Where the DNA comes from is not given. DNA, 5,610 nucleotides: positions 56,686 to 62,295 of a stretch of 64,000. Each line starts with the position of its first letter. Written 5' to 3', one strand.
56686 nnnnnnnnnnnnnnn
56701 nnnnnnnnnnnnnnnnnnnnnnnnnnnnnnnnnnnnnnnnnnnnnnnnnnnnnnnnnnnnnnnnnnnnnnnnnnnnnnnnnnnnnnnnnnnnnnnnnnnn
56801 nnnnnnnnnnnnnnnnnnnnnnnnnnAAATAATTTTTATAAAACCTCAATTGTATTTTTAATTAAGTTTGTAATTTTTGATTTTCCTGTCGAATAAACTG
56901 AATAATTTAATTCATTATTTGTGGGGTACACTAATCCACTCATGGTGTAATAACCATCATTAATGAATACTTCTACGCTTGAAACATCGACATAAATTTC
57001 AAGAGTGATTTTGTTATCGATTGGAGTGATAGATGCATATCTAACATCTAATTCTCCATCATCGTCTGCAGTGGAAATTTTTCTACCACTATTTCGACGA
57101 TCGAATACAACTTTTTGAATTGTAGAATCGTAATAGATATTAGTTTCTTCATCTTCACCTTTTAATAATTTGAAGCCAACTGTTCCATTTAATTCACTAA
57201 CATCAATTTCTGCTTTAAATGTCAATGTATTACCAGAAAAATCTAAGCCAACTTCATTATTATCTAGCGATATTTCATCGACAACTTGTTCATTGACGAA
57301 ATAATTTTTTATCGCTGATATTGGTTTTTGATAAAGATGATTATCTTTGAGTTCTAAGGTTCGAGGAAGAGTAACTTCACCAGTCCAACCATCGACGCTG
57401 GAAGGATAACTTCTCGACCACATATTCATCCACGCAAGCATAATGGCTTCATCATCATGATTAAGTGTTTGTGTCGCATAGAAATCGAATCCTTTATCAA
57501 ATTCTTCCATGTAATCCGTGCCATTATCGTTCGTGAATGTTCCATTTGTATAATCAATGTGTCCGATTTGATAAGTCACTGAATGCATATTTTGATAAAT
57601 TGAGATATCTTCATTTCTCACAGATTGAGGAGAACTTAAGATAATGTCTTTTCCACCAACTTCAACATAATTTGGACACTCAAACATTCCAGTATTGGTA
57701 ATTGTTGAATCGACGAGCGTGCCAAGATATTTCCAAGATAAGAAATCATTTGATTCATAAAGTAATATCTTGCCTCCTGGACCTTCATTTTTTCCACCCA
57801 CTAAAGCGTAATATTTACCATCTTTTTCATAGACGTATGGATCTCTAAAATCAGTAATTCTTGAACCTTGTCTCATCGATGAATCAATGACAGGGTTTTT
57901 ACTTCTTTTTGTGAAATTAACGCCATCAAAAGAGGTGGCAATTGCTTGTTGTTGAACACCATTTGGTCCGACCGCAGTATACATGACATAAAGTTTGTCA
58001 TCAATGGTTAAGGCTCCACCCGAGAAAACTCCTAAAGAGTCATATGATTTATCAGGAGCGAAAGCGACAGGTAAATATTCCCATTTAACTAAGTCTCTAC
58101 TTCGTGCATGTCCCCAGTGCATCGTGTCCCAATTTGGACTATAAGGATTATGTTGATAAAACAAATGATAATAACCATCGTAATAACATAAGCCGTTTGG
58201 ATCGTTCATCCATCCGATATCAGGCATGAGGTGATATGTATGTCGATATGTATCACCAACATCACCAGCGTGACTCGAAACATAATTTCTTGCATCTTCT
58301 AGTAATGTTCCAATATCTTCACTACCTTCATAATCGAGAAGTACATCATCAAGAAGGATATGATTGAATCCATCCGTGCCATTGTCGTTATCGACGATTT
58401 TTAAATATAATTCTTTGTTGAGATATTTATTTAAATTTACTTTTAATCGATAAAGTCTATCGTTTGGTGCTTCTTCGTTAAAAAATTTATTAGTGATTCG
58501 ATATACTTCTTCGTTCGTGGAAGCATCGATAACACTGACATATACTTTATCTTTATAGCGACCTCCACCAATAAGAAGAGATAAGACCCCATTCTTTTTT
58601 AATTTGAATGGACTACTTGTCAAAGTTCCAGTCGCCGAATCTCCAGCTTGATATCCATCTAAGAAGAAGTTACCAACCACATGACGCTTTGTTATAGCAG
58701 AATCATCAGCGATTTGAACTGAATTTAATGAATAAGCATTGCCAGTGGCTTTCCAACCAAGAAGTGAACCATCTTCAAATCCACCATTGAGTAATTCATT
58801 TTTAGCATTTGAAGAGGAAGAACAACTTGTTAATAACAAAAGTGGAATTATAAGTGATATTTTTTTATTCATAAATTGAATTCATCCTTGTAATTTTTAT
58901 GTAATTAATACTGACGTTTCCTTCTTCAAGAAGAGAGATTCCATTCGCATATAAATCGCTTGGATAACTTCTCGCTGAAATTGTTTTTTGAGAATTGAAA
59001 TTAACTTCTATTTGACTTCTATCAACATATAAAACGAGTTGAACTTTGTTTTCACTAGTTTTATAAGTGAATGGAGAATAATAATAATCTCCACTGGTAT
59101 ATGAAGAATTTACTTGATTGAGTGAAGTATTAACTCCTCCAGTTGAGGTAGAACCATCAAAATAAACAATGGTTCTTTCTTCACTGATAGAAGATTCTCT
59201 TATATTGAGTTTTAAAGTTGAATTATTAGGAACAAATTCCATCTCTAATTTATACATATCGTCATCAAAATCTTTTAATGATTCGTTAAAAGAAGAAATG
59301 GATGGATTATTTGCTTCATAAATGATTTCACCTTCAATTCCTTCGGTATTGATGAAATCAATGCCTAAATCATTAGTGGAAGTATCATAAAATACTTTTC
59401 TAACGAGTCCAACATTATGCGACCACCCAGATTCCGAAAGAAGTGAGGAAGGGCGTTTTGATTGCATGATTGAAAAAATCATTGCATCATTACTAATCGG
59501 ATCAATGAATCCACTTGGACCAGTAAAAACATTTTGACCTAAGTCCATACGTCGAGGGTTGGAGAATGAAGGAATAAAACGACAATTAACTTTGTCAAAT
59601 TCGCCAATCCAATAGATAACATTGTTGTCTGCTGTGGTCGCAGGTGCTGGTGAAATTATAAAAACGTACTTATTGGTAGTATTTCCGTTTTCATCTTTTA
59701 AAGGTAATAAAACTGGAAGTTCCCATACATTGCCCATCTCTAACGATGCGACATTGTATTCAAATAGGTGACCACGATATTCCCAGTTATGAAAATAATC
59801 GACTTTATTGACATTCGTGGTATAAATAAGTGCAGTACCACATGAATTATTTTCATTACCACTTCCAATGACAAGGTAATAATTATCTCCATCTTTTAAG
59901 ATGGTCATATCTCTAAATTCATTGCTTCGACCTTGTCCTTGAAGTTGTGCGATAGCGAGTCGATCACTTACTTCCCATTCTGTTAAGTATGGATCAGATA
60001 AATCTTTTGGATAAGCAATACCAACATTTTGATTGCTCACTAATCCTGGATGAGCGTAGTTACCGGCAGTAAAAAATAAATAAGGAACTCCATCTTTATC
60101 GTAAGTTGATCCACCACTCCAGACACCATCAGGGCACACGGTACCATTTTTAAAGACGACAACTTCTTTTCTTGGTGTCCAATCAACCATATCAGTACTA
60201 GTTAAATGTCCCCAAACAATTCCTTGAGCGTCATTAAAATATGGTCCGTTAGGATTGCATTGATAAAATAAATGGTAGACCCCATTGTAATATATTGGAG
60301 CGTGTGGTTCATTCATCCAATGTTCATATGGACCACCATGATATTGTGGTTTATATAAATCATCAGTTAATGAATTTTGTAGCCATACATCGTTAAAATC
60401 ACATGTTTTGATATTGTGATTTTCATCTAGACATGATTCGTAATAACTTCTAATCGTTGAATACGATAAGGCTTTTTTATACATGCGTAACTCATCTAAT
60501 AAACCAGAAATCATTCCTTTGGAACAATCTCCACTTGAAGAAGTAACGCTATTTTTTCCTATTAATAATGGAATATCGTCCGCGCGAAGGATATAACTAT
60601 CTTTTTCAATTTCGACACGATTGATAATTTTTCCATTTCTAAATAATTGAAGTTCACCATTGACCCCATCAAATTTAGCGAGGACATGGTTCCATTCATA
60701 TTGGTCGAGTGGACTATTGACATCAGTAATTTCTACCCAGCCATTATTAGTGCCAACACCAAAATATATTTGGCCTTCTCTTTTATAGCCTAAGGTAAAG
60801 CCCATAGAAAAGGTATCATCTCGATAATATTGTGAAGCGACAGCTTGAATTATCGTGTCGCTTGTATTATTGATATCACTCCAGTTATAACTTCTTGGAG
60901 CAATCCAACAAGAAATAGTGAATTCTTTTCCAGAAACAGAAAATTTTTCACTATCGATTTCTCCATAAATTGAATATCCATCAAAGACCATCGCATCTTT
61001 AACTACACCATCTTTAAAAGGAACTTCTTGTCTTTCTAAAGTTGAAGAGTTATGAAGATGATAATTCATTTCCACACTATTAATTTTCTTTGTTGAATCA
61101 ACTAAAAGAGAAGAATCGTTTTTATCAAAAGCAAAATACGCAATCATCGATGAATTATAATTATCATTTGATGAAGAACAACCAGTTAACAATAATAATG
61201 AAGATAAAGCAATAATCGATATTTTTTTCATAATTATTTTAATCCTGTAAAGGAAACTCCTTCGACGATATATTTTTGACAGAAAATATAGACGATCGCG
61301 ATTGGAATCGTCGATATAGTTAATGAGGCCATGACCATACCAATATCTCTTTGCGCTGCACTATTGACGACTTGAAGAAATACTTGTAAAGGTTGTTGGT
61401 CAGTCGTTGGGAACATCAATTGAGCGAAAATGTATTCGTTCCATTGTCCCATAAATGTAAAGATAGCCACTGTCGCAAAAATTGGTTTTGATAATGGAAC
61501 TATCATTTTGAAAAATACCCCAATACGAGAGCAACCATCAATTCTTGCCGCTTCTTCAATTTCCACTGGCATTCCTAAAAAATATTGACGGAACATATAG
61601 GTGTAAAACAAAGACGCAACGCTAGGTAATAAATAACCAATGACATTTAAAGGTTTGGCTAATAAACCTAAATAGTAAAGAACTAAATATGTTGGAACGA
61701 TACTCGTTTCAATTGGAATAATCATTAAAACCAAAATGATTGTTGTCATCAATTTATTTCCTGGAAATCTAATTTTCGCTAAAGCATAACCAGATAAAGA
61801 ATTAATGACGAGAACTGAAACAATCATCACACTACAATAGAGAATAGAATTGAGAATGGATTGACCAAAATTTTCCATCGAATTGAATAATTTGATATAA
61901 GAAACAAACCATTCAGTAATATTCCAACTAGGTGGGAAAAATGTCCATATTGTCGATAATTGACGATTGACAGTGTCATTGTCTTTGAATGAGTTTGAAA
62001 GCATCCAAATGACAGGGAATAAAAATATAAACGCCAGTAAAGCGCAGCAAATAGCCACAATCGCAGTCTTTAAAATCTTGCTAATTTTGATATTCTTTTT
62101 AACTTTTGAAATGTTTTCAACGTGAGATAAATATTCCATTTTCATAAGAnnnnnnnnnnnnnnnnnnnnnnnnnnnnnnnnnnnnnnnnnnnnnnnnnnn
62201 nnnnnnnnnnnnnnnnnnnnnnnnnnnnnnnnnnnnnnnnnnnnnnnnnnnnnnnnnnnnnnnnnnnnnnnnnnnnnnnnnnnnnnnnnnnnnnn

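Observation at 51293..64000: Gram-positive fructan utilisation locus with three GH32 enzymes and surface proteins built from a repeated CBM-like module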

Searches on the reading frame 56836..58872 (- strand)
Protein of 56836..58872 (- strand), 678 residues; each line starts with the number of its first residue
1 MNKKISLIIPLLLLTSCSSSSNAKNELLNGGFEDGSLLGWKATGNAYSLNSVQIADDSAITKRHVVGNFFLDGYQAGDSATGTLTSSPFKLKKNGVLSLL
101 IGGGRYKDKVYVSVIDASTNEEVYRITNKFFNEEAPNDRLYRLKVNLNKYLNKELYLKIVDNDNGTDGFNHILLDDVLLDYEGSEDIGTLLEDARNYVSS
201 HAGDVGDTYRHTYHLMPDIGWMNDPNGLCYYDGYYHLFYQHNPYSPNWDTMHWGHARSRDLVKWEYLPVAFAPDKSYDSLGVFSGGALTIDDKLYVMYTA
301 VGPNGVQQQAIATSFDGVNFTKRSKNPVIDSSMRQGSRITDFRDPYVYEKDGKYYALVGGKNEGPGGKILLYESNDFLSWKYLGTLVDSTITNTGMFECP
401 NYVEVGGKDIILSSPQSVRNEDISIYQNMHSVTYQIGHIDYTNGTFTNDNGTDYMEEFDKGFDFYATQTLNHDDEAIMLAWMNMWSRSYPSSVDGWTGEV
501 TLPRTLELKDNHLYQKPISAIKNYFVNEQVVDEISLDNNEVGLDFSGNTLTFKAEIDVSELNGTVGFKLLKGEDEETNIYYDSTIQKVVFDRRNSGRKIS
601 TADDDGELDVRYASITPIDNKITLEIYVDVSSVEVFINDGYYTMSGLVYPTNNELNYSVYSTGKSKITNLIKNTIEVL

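Call 4: search_protein_families(library=pfam, proteins=[window:56836-58872:-], max_evalue=0.1)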
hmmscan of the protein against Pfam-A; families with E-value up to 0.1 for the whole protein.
window:56836-58872:- (678 aa): 5 families
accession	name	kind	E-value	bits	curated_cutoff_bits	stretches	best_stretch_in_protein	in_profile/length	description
PF00251.26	Glyco_hydro_32N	-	2.7e-93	313.3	22.1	1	214-517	1-307/307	Glycosyl hydrolases family 32 N-terminal domain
PF08244.19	Glyco_hydro_32C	-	1.2e-27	97.4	21.9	1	541-669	28-153/158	Glycosyl hydrolases family 32 C terminal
PF04041.19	Glyco_hydro_130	-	2.8e-05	23.6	26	1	247-400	63-211/320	beta-1,4-mannooligosaccharide phosphorylase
PF22017.1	HP1454-like_C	-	0.012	16.2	27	1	111-166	24-79/93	LPP20 lipofamily protein, C-terminal domain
PF02018.23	CBM_4_9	-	0.028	15.3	25.9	0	25-51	2-30/136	Carbohydrate binding domain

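Call 8: search_protein_families(library=ncbifam, proteins=[window:56836-58872:-], max_evalue=0.1)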
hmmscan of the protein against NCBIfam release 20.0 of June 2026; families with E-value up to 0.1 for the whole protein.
window:56836-58872:- (678 aa): 5 families
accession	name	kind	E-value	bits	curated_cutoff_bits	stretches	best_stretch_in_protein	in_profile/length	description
TIGR01322.1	scrB_fam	subfamily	6.1e-120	400.9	356.4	1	207-650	11-446/447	sucrose-6-phosphate hydrolase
NF041092.1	beta-fruc_BfrA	equivalog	8.5e-73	245.6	900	1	209-652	2-409/433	beta-fructosidase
NF052550.1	BManbPhaseBMBP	equivalog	1.3e-10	41.2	450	2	310-397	61-147/296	beta-1,2-mannobiose phosphorylase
NF050092.1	BtaManbiosPhlase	equivalog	0.002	17.1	550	1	256-380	112-228/351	BtaManbiosPhlase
NF033675.1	NTTRR-F1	subfamily_domain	0.038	14.1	70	0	24-43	3-22/155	NTTRR-F1 domain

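Call 23: search_solved_structures(query=window:56836-58872:-, max_evalue=1e-20)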
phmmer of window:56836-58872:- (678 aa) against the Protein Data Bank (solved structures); distinct sequences matched with E-value up to 1e-20: 29.
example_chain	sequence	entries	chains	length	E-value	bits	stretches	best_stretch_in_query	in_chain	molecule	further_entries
7vco_A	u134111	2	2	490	3.4e-84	286.7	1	189-659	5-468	Sucrose-6-phosphate hydrolase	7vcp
7bwb_A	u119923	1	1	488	2.8e-71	244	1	192-526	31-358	Beta-fructofuranosidase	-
7bwc_A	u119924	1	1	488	2.7e-70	240.7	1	192-526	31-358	Beta-fructofuranosidase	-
1uyp_A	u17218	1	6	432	1.9e-60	208.2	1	209-652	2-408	BETA-FRUCTOSIDASE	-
1w2t_A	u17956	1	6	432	5.9e-60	206.5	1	209-652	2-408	BETA FRUCTOSIDASE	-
6nu7_A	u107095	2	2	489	5.6e-57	196.7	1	197-645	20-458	Sucrose-6-phosphate hydrolase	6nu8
6num_A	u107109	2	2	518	1.8e-55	191.8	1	198-671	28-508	Beta-fructofuranosidase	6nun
3pig_A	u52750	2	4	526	2.6e-53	184.6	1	201-654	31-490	Beta-fructofuranosidase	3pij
8i12_A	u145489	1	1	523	3.2e-51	177.7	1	206-664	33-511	Glycosyl hydrolase family 32 exo-inulinase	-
3ugf_A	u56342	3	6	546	3.3e-41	144.6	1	210-546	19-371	Sucrose:(Sucrose/fructan) 6-fructosyltransferase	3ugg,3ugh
1y4w_A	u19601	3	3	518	1.1e-36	129.6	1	208-664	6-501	exo-inulinase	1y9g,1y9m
2ac1_A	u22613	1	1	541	1.2e-35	126.2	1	205-522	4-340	invertase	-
2qqu_A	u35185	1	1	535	3e-35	124.9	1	208-522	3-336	Beta-fructofuranosidase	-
2xqr_A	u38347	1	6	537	4.4e-35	124.4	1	208-522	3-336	BETA-FRUCTOFURANOSIDASE, INSOLUBLE ISOENZYME CWINV1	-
2oxb_A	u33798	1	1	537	1.1e-34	123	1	208-522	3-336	Beta-fructofuranosidase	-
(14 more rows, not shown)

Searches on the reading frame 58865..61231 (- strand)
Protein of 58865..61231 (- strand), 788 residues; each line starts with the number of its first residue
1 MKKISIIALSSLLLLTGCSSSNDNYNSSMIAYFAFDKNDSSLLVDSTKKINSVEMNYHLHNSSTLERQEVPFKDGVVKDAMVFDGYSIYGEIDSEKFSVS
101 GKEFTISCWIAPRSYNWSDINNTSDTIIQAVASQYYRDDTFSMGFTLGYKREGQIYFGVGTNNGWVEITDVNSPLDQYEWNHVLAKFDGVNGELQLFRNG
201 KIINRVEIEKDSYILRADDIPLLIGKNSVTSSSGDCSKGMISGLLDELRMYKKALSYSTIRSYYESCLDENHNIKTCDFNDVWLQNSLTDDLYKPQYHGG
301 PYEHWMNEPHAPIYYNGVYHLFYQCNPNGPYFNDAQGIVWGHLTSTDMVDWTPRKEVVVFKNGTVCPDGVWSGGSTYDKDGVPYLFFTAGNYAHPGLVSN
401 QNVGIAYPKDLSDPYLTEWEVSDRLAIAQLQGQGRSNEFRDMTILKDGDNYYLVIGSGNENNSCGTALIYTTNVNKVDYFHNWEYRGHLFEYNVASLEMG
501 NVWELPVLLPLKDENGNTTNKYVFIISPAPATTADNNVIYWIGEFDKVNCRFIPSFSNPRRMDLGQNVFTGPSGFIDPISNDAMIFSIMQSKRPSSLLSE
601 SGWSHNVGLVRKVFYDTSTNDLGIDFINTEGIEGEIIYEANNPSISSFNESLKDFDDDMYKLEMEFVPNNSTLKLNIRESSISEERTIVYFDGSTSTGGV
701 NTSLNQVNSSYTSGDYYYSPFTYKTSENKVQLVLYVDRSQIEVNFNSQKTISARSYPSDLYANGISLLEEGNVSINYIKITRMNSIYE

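Call 4: search_protein_families(library=pfam, proteins=[window:58865-61231:-], max_evalue=0.1)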
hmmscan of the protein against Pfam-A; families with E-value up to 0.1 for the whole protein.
window:58865-61231:- (788 aa): 5 families
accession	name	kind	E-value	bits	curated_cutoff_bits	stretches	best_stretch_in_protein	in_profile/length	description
PF00251.26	Glyco_hydro_32N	-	2.2e-50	172.4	22.1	1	298-620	1-301/307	Glycosyl hydrolases family 32 N-terminal domain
PF13385.13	Laminin_G_3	-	1.9e-18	67.5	27.6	1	89-260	6-150/151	Concanavalin A-like lectin/glucanases superfamily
PF08244.19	Glyco_hydro_32C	-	4.4e-13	50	21.9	1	646-780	20-156/158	Glycosyl hydrolases family 32 C terminal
PF08139.17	LPAM_1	-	0.00085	20.1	20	1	1-19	1-18/18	Prokaryotic membrane lipoprotein lipid attachment site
PF00354.24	Pentaxin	-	0.0023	18.1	25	1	151-267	61-170/194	Pentaxin family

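Call 8: search_protein_families(library=ncbifam, proteins=[window:58865-61231:-], max_evalue=0.1)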
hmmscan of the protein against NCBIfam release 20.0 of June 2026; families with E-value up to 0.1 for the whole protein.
window:58865-61231:- (788 aa): 7 families
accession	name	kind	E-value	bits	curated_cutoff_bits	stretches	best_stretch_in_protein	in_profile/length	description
TIGR01322.1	scrB_fam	subfamily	4e-32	111.5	356.4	1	285-757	5-446/447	sucrose-6-phosphate hydrolase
NF041092.1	beta-fruc_BfrA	equivalog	8e-25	87.5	900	1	293-762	2-412/433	beta-fructosidase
NF052521.1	TafC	equivalog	4e-06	26.2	410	1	26-267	145-363/373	TafC family fimbrial protein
TIGR02887.1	spore_ger_x_C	subfamily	0.0022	17.1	163.25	1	2-70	2-60/371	Ger(x)C family spore germination protein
NF047408.1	SA0632_fam_LP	equivalog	0.0068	16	70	1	1-23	1-23/68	SA0632 family lipoprotein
NF041193.1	lipo_SP0191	subfamily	0.037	14.1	75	1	1-28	1-28/190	SP0191 family lipoprotein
NF058647.1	lipo_LytA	equivalog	0.051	13.8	110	0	1-24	1-24/107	acidic lipoprotein LytA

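Call 22: search_solved_structures(query=window:58865-61231:-, max_evalue=0.00001)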
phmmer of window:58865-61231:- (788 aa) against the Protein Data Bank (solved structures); distinct sequences matched with E-value up to 0.00001: 28.
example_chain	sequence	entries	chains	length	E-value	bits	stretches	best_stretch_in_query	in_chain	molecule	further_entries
2qqu_A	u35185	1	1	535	1.9e-32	115.3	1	293-621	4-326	Beta-fructofuranosidase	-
2ac1_A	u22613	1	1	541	3.4e-32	114.5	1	292-621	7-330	invertase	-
2xqr_A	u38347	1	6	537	4.7e-32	114.1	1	293-621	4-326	BETA-FRUCTOFURANOSIDASE, INSOLUBLE ISOENZYME CWINV1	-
2qqw_A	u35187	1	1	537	1.1e-31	112.9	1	293-621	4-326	Beta-fructofuranosidase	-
2oxb_A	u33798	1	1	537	1.2e-31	112.7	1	293-621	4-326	Beta-fructofuranosidase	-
2qqv_A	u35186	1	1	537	2.9e-31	111.4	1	293-621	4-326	Beta-fructofuranosidase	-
1st8_A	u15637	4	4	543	4.3e-25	91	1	292-616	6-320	fructan 1-exohydrolase IIa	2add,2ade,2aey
3pig_A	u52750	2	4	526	6.5e-25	90.4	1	292-786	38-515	Beta-fructofuranosidase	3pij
2aez_A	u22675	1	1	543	1.1e-24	89.7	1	292-616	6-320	fructan 1-exohydrolase IIa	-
6num_A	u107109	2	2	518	1.5e-24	89.3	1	292-786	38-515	Beta-fructofuranosidase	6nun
1y4w_A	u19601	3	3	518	5.1e-20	74.3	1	290-759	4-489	exo-inulinase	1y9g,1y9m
1uyp_A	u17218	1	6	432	3e-19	71.7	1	292-494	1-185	BETA-FRUCTOSIDASE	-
1w2t_A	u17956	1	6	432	4.2e-19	71.2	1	292-493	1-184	BETA FRUCTOSIDASE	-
3rwk_X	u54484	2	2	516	4.3e-18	67.9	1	289-773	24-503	Inulinase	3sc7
3ugf_A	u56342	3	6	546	8.5e-18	66.9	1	294-475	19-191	Sucrose:(Sucrose/fructan) 6-fructosyltransferase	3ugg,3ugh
9h8i_A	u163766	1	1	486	4.1e-08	34.9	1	293-379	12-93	Endolevansase LevB1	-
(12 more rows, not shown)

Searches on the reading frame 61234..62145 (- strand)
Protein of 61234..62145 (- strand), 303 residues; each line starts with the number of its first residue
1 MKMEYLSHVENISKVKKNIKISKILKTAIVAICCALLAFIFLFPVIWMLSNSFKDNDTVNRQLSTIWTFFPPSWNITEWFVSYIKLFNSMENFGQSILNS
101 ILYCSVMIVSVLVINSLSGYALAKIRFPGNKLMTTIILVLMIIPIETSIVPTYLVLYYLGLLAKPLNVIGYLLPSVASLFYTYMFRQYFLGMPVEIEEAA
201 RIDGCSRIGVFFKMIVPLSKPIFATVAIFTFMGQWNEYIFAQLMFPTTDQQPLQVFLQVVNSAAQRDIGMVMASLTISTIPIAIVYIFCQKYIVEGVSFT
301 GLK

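Call 4: search_protein_families(library=pfam, proteins=[window:61234-62145:-], max_evalue=0.1)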
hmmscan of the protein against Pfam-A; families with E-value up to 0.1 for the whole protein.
window:61234-62145:- (303 aa): 1 family
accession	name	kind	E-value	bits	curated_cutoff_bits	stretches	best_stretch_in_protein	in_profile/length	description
PF00528.27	BPD_transp_1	-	5.4e-15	56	26.4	1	119-296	5-181/184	Binding-protein-dependent transport system inner membrane component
